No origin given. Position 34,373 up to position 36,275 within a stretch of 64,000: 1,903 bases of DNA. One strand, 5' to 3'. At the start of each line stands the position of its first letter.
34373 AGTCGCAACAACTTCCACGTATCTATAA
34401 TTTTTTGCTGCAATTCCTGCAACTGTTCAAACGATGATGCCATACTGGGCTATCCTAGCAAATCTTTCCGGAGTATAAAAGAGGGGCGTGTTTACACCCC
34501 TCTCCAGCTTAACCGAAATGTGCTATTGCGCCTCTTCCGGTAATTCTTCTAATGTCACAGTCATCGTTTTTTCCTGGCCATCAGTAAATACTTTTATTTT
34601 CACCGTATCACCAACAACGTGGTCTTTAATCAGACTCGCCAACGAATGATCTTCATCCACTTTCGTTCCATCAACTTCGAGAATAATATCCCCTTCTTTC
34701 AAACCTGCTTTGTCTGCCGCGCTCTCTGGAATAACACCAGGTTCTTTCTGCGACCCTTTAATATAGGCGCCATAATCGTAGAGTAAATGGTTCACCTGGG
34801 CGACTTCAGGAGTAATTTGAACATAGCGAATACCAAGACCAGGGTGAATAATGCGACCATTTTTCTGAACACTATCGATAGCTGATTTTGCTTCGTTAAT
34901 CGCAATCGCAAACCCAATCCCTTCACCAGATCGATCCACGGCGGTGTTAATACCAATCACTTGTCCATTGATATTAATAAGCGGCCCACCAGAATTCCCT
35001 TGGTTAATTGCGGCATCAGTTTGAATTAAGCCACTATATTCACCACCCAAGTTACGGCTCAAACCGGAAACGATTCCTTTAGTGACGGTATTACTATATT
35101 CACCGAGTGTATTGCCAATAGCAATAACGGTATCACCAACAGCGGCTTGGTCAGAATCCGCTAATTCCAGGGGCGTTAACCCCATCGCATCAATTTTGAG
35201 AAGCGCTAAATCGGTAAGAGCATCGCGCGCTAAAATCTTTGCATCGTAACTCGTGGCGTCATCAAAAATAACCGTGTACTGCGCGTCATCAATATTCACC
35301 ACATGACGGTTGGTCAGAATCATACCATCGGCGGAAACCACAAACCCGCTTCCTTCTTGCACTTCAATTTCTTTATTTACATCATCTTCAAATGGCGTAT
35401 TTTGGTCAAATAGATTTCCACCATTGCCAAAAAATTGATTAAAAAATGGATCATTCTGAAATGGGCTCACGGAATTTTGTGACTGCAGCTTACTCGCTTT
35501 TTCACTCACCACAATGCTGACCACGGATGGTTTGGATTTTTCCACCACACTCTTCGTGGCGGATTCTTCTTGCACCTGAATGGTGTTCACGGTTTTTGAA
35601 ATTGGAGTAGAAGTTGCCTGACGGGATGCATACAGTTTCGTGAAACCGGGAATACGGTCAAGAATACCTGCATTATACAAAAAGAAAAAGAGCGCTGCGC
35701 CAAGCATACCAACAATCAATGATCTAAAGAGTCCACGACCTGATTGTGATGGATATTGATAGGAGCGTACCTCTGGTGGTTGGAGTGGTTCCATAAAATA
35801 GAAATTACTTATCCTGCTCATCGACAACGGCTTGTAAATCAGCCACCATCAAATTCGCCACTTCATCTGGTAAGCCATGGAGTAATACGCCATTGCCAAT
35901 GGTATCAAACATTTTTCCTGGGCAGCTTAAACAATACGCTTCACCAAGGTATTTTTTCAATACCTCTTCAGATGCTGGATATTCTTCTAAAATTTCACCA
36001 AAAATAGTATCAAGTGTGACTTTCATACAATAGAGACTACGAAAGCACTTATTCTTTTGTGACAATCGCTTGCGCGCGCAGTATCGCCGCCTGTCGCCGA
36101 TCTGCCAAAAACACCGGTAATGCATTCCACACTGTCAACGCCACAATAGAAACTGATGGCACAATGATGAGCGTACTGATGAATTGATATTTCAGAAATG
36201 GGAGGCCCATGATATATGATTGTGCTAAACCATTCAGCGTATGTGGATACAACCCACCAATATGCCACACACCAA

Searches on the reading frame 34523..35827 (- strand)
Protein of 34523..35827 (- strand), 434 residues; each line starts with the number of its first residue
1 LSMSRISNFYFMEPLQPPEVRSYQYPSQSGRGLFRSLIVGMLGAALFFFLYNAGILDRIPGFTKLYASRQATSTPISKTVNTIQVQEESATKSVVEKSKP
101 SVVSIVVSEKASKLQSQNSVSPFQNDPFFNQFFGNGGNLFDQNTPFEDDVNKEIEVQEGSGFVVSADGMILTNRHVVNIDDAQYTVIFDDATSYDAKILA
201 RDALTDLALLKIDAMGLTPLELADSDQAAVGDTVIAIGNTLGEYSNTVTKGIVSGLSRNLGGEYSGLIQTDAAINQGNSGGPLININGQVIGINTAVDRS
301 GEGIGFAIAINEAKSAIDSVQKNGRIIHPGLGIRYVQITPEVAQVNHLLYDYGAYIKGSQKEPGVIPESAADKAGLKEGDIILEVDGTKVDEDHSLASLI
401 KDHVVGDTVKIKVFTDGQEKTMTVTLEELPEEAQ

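Call 3: search_protein_families(library=pfam, proteins=[window:34523-35827:-])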
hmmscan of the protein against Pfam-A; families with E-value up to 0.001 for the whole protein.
window:34523-35827:- (434 aa): 7 families
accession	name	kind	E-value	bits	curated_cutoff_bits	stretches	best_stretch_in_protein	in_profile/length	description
PF13365.12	Trypsin_2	-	1.4e-35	123.6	27.6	1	159-293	1-144/144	Trypsin-like peptidase domain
PF00089.32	Trypsin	-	7e-21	75.5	20.6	1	160-317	28-220/220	Trypsin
PF13180.12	PDZ_2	-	5.2e-14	52.7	27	1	329-426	1-80/80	PDZ domain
PF17820.7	PDZ_6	-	4.1e-09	36.5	27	1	365-403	5-42/54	PDZ domain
PF00595.29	PDZ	-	1.9e-05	25.4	23.2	1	364-391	31-58/81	PDZ domain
PF10459.15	Peptidase_S46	-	7.1e-05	22.1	22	0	271-308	627-662/698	Peptidase S46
PF14685.13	PDZ_Tricorn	-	0.00084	19.7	25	0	370-424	32-88/88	Tricorn protease PDZ domain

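Call 4: search_protein_families(library=ncbifam, proteins=[window:34523-35827:-])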
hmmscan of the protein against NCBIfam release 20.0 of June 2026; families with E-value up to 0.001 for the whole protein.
window:34523-35827:- (434 aa): 16 families
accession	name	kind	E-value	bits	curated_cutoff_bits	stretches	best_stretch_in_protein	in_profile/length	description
TIGR02037.1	degP_htrA_DO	subfamily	6.9e-92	308.6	416.2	1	92-432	4-333/434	Do family serine endopeptidase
NF041521.1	HhoA_HhoB_HtrA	equivalog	1e-78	265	450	1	93-430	5-335/335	HhoA/HhoB/HtrA family serine endopeptidase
NF047968.1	SerProtHtrA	equivalog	1.6e-71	241.5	470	1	158-426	88-357/357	serine protease HtrA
NF007526.1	PRK10139.1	equivalog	2.9e-59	201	756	1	82-428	32-361/456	serine endoprotease DegQ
NF008189.1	PRK10942.1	equivalog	2.2e-58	197.9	720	1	81-428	32-383/477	serine endoprotease DegP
TIGR02038.1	protease_degS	equivalog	8.5e-53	179.7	422.95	1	148-430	68-350/351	outer membrane-stress sensor serine endopeptidase DegS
NF050055.1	SerProtHtrAMycob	equivalog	1.3e-51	176.1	800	1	155-425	225-497/502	serine protease HtrA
NF040960.1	MamE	equivalog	2.1e-48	165.4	800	2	157-317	122-290/659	magnetosome formation protease MamE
NF008147.1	PRK10898.1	equivalog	2.5e-47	161.8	408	1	147-430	69-351/352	outer membrane-stress sensor serine endopeptidase DegS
NF053637.1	SerProtHtrAspr2045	equivalog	9.1e-47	159.8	650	1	69-428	38-388/394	serine protease HtrA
NF033740.0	MarP_fam_protase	equivalog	1.5e-20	73.6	250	1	156-322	210-379/390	MarP family serine protease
NF040961.1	MamO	equivalog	4.6e-16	58.3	800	1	157-308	98-255/648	magnetosome protein MamO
NF041199.1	trx7_PDZ_seleno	equivalog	4.8e-08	32.3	300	1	368-425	330-389/390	Trx7/PDZ domain-containing (seleno)protein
TIGR00054.1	TIGR00054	equivalog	4e-06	26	147.55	1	365-427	209-270/421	RIP metalloprotease RseP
NF008046.0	PRK10779.1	equivalog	1e-05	24.8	477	1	364-428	228-291/450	sigma E protease regulator RseP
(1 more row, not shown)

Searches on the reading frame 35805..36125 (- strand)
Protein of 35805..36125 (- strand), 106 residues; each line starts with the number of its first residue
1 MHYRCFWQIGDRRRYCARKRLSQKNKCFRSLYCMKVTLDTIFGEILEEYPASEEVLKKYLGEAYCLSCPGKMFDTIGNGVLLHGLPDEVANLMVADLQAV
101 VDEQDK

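Call 34: search_protein_families(library=pfam, proteins=[window:35805-36125:-], max_evalue=0.00001)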
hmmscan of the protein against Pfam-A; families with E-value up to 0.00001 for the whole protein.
window:35805-36125:- (106 aa): 1 family
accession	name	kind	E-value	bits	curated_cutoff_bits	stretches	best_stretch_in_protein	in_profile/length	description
PF08984.16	DUF1858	-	5.2e-07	30.1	32.2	1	37-88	2-56/59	Domain of unknown function (DUF1858)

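Call 61: search_protein_families(library=ncbifam, proteins=[window:35805-36125:-], max_evalue=0.01)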
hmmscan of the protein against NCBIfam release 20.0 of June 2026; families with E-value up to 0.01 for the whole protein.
window:35805-36125:- (106 aa): 1 family
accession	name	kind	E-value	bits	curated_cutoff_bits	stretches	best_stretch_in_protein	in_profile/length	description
TIGR03980.1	prismane_assoc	subfamily_domain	1.2e-07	31.6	44.95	1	36-90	1-50/58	hybrid cluster protein-associated redox disulfide domain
